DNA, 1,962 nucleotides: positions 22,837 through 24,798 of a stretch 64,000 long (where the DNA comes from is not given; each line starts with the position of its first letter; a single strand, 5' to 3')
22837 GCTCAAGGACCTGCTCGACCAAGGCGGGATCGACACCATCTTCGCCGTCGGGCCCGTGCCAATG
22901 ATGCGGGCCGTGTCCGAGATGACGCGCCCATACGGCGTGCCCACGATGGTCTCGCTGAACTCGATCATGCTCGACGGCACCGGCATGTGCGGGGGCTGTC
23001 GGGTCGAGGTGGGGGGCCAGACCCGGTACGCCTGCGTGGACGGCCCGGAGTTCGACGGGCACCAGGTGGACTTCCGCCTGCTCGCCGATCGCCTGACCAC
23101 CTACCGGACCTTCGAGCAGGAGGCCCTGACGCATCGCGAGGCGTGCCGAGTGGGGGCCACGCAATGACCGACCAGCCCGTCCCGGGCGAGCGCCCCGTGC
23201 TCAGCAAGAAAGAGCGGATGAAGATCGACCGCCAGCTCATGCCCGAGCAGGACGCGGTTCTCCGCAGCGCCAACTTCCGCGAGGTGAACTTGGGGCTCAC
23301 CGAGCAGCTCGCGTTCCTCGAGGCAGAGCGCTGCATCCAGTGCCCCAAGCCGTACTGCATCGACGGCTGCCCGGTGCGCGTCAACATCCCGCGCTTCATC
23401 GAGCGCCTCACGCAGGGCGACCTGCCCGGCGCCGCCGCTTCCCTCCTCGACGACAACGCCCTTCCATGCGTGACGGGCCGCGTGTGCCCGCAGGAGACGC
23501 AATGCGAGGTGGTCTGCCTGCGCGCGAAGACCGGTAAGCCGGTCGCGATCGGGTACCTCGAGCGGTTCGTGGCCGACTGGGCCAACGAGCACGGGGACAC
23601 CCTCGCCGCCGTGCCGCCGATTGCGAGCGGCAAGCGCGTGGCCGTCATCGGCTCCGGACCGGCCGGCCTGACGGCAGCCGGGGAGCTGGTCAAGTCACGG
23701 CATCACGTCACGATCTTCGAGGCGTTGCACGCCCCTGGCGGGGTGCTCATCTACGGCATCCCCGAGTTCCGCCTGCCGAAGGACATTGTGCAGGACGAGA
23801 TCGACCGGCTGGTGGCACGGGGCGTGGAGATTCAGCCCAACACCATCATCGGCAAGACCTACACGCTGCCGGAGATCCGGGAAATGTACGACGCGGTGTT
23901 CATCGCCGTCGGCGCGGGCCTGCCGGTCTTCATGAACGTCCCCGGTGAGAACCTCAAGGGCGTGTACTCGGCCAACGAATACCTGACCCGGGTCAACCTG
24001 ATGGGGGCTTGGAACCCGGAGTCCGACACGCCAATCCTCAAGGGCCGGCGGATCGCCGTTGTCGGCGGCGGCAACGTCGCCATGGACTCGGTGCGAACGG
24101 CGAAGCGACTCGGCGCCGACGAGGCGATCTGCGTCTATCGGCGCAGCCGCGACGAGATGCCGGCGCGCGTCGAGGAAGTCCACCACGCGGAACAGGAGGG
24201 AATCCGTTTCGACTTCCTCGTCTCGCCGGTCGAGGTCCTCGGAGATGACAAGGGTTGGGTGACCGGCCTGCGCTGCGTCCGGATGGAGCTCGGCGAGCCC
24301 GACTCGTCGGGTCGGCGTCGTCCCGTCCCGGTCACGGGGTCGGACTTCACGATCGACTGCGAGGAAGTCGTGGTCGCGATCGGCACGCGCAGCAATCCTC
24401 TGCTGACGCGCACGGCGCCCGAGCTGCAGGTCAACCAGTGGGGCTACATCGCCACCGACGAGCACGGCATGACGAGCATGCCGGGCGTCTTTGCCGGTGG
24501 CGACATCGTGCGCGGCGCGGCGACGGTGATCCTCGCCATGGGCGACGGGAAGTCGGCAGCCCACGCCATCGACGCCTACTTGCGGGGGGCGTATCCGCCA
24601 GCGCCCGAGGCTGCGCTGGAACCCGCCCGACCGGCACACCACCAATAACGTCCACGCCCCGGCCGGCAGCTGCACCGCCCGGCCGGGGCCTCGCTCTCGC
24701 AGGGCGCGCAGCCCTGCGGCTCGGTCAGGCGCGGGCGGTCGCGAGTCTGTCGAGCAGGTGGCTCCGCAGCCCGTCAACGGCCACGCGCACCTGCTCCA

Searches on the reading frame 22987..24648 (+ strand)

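Call 21: search_protein_families(library=pfam, proteins=[window:22987-24648:+], max_evalue=0.001)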
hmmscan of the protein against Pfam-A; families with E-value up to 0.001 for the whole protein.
window:22987-24648:+ (553 aa): 9 families
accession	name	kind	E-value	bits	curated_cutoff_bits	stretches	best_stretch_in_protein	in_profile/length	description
PF14691.11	Fer4_20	-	1.2e-37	128.6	25.8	1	94-203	2-112/113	Dihydroprymidine dehydrogenase domain II, 4Fe-4S cluster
PF07992.20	Pyr_redox_2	-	2.8e-35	122.6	26.1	1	217-521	2-291/291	Pyridine nucleotide-disulphide oxidoreductase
PF00070.33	Pyr_redox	-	3.4e-09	37.5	22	0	355-428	1-77/82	Pyridine nucleotide-disulphide oxidoreductase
PF13450.12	NAD_binding_8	-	5.6e-07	30.2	21.9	1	220-252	1-33/68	NAD(P)-binding Rossmann-like domain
PF13241.12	NAD_binding_7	-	1e-05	26.5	22.1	0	351-384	5-36/104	Putative NAD(P)-binding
PF01262.27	AlaDh_PNT_C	-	1e-05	25.5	23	0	353-386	28-61/214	Alanine dehydrogenase/PNT, C-terminal domain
PF03486.20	HI0933_like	-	4.9e-05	23.3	50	0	217-251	2-36/244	HI0933-like protein Rossmann domain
PF13738.12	Pyr_redox_3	-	5e-05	23.1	30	0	220-245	2-28/305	Pyridine nucleotide-disulphide oxidoreductase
PF01946.23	Thi4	-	0.00027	20.7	26.2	1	218-274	20-75/235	Thi4 family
